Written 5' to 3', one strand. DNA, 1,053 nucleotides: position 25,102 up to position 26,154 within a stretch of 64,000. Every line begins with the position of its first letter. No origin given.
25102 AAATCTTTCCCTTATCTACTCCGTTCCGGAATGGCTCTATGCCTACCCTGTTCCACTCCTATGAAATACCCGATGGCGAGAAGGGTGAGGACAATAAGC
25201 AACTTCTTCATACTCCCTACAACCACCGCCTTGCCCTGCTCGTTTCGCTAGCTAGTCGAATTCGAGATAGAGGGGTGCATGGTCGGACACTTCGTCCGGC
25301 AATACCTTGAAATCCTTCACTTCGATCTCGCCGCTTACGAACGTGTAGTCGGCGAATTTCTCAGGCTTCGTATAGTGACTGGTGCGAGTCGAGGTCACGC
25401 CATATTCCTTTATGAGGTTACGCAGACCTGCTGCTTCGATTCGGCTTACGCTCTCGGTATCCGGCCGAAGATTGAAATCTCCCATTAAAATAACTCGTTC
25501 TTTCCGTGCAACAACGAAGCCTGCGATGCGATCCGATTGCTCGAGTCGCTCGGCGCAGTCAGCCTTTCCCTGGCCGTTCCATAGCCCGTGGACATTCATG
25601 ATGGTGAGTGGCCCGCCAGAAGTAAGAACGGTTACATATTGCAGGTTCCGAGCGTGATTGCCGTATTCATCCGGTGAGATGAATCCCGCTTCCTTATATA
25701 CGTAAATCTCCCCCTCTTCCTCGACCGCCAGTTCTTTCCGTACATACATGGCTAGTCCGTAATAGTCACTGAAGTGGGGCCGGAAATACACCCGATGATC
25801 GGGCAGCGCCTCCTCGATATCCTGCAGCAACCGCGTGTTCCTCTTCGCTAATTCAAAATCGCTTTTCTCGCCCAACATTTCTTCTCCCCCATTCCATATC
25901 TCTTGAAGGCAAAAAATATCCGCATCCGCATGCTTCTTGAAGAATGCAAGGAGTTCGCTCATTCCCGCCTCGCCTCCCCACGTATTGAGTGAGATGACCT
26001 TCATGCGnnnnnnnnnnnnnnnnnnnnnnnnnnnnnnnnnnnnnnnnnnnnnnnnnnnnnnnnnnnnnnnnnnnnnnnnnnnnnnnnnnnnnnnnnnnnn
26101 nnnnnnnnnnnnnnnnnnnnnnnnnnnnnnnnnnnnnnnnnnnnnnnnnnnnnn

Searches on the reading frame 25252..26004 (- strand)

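Call 63: search_protein_families(library=pfam, proteins=[window:25252-26004:-], max_evalue=0.01)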
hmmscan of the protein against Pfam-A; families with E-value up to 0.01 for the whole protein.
window:25252-26004:- (250 aa): 3 families
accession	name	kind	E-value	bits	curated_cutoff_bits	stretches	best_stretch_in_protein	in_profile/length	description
PF03372.29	Exo_endo_phos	-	1.2e-21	77.9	24.5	1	5-242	2-225/225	Endonuclease/Exonuclease/phosphatase family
PF14529.12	Exo_endo_phos_2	-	0.00019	21.7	27.4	1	163-245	24-116/117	Endonuclease-reverse transcriptase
PF22669.2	Exo_endo_phos2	-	0.00062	19.8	27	1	24-185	22-184/288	Endonuclease/Exonuclease/phosphatase family 2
